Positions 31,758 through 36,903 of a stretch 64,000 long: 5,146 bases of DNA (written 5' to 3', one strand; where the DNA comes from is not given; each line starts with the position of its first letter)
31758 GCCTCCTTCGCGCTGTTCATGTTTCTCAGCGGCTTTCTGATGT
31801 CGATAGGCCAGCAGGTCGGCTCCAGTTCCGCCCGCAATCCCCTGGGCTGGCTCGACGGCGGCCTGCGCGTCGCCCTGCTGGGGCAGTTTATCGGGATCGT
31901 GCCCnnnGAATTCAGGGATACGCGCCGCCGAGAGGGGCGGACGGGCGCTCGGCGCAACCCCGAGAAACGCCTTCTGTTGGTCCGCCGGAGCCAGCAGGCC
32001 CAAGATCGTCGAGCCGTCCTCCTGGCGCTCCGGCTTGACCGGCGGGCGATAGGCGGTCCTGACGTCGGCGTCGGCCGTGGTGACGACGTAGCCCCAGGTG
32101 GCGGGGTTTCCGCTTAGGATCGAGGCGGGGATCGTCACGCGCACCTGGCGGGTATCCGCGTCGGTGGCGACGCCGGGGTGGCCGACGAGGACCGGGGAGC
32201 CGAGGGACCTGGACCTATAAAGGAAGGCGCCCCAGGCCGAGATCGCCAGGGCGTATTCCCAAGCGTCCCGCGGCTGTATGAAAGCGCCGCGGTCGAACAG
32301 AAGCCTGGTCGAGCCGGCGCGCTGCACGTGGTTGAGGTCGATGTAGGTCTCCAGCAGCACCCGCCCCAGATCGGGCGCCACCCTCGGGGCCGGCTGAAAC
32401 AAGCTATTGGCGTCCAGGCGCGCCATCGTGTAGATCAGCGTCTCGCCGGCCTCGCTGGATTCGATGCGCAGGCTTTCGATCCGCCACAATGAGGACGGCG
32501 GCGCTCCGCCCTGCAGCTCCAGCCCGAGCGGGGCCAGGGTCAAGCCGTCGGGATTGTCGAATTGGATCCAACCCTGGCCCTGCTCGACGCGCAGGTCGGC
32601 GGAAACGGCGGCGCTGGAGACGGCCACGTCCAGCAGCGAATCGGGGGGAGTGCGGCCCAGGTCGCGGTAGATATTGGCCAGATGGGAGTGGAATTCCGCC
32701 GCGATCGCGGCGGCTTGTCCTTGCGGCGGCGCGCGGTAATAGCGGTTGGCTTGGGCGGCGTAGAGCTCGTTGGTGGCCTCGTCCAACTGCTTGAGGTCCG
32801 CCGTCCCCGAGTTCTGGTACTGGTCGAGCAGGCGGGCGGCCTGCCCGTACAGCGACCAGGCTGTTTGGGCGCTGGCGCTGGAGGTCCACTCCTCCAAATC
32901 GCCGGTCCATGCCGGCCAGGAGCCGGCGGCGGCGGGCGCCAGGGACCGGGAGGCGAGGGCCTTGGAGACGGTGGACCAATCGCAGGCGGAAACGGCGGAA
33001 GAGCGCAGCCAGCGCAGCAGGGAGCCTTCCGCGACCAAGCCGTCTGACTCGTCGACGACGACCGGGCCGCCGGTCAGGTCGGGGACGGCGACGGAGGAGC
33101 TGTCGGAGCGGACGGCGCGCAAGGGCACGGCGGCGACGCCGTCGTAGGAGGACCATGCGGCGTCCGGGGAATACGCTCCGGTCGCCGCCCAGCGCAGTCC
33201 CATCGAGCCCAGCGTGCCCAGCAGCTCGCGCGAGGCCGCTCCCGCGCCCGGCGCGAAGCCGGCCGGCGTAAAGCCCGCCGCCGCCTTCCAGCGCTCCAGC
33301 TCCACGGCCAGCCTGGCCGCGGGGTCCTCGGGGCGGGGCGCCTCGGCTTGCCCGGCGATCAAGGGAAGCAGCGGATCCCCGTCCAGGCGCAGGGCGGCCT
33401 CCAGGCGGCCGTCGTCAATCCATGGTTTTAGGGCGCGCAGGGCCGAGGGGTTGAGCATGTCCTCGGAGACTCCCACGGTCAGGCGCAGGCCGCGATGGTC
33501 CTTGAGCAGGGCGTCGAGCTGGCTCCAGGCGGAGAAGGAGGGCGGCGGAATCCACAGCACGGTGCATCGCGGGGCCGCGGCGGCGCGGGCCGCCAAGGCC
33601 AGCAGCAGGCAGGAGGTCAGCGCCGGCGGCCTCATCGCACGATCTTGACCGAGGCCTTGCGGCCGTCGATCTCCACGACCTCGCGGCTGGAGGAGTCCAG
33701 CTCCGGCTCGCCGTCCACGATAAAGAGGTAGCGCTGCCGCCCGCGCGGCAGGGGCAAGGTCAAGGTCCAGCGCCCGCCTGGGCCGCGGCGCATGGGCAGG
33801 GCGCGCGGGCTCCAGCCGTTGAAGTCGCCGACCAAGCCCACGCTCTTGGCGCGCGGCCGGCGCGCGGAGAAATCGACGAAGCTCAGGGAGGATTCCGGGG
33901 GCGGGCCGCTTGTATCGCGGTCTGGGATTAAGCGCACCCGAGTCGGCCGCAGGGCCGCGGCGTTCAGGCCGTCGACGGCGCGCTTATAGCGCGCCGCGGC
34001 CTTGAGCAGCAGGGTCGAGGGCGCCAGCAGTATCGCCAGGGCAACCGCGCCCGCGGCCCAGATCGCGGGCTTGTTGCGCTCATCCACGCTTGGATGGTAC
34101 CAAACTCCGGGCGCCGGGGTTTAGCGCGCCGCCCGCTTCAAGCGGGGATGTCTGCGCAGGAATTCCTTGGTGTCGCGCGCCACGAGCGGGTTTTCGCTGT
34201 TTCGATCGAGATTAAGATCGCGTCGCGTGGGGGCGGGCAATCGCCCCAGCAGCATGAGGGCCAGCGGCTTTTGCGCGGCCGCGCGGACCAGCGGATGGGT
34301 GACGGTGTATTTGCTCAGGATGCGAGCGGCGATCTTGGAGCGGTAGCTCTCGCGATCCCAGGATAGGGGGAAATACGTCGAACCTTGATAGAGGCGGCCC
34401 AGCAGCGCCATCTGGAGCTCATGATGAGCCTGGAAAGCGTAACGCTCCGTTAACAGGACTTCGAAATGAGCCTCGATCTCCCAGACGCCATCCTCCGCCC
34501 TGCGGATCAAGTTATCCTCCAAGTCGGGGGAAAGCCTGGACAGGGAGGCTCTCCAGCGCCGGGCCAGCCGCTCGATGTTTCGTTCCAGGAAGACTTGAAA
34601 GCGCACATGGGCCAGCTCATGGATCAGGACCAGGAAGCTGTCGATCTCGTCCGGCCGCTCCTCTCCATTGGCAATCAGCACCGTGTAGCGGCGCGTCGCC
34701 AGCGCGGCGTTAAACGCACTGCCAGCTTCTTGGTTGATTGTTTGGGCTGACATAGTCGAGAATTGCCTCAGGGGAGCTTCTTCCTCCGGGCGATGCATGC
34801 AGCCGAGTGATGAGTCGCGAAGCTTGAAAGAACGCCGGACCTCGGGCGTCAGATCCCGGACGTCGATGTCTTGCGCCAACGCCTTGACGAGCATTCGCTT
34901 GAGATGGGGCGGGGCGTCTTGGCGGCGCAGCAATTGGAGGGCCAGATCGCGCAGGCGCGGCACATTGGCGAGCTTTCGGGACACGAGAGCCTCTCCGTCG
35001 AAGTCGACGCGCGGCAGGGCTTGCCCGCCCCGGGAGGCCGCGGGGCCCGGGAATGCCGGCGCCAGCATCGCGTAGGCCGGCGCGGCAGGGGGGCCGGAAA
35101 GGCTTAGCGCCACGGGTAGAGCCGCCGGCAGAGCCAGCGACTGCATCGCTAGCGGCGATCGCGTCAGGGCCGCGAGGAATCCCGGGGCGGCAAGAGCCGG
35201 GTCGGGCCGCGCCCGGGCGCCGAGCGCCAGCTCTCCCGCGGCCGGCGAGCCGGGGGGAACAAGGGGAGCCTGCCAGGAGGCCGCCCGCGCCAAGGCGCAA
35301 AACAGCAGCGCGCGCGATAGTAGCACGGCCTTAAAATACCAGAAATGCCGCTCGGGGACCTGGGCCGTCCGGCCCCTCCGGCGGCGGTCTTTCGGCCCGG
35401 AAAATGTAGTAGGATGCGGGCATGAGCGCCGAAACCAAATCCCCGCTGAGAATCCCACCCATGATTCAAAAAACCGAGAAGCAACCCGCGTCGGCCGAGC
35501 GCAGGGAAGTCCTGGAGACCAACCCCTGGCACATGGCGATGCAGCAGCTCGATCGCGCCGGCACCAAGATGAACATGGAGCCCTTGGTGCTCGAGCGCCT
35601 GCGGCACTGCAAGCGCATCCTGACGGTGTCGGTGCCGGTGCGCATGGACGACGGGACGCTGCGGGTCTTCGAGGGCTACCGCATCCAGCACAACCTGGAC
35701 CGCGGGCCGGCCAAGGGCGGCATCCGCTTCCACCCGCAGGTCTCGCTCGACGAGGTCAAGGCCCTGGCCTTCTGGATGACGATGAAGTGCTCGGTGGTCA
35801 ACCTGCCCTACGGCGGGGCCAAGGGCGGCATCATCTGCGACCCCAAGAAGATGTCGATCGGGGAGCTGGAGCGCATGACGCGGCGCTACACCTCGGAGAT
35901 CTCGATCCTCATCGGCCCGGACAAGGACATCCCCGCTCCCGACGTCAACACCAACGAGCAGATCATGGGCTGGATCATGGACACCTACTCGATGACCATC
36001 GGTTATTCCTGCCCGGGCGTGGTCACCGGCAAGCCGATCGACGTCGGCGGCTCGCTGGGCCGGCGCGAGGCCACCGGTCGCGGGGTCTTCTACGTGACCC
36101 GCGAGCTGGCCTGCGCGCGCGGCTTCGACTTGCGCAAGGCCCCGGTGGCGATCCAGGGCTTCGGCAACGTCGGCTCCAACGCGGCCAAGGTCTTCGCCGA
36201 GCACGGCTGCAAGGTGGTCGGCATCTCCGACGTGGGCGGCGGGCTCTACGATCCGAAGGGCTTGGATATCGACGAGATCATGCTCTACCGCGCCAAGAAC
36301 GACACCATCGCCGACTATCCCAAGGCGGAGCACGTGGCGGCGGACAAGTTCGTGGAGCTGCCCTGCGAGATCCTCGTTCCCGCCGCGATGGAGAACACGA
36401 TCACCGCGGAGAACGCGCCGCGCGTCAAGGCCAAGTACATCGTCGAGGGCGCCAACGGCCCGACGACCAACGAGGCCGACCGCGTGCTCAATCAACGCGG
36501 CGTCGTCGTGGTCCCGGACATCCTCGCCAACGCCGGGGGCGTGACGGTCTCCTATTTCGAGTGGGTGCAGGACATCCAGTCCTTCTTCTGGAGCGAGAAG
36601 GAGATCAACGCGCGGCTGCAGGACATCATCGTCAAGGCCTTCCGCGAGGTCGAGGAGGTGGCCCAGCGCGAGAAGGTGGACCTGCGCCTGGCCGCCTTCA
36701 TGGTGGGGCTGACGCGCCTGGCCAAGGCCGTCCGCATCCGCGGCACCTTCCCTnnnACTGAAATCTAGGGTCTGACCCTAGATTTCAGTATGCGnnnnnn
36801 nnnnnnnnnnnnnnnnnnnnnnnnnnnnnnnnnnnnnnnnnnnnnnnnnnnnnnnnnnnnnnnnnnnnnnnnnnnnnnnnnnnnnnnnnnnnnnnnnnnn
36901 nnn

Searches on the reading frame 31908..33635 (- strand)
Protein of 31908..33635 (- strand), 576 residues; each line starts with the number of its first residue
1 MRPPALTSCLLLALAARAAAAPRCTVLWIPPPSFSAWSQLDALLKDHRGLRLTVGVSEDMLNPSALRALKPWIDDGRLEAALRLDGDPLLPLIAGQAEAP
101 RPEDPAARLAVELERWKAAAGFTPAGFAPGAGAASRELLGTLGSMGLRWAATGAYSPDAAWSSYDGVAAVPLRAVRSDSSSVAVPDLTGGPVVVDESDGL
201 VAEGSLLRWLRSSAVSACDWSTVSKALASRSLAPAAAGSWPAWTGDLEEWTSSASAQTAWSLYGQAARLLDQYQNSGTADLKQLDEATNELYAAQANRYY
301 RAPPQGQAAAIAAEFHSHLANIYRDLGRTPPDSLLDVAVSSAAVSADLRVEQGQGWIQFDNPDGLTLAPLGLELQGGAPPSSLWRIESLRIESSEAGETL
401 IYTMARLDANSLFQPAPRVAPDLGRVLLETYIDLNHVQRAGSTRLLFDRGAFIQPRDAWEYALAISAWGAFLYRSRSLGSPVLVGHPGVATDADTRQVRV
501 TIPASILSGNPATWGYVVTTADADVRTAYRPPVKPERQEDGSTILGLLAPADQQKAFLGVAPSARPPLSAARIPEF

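Call 80: search_protein_families(library=pfam, proteins=[window:31908-33635:-], max_evalue=0.001)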
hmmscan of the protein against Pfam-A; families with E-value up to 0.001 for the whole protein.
window:31908-33635:- (576 aa): 1 family
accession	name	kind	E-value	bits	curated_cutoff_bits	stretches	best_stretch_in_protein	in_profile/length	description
PF09985.14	Glucodextran_C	-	7e-07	29.4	22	1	425-530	66-173/228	C-terminal binding-module, SLH-like, of glucodextranase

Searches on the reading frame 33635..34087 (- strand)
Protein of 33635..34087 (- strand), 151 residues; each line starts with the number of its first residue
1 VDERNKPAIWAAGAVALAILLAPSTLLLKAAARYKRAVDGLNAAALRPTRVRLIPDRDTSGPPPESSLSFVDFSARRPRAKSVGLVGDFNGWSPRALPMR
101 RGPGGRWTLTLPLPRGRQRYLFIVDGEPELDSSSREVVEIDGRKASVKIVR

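Call 80: search_protein_families(library=pfam, proteins=[window:33635-34087:-], max_evalue=0.001)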
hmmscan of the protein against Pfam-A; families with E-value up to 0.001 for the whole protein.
window:33635-34087:- (151 aa): 2 families
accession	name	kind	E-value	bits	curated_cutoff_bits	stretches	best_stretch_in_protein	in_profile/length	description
PF02922.24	CBM_48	-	1.8e-09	38.2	22.4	1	73-128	15-72/83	Carbohydrate-binding module 48 (Isoamylase N-terminal domain)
PF16561.11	AMPK1_CBM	-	1.7e-08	35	26.8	1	80-143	11-72/85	Glycogen recognition site of AMP-activated protein kinase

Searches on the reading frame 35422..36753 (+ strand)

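Call 80: search_protein_families(library=pfam, proteins=[window:35422-36753:+], max_evalue=0.001)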
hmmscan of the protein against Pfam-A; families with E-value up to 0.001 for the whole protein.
window:35422-36753:+ (444 aa): 2 families
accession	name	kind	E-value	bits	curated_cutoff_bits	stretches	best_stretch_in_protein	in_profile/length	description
PF00208.27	ELFV_dehydrog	-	8.3e-84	281.5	23.4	1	209-441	1-241/241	Glutamate/Leucine/Phenylalanine/Valine dehydrogenase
PF02812.23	ELFV_dehydrog_N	-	1.2e-59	200.1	25.3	1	64-190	2-128/129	Glu/Leu/Phe/Val dehydrogenase, dimerisation domain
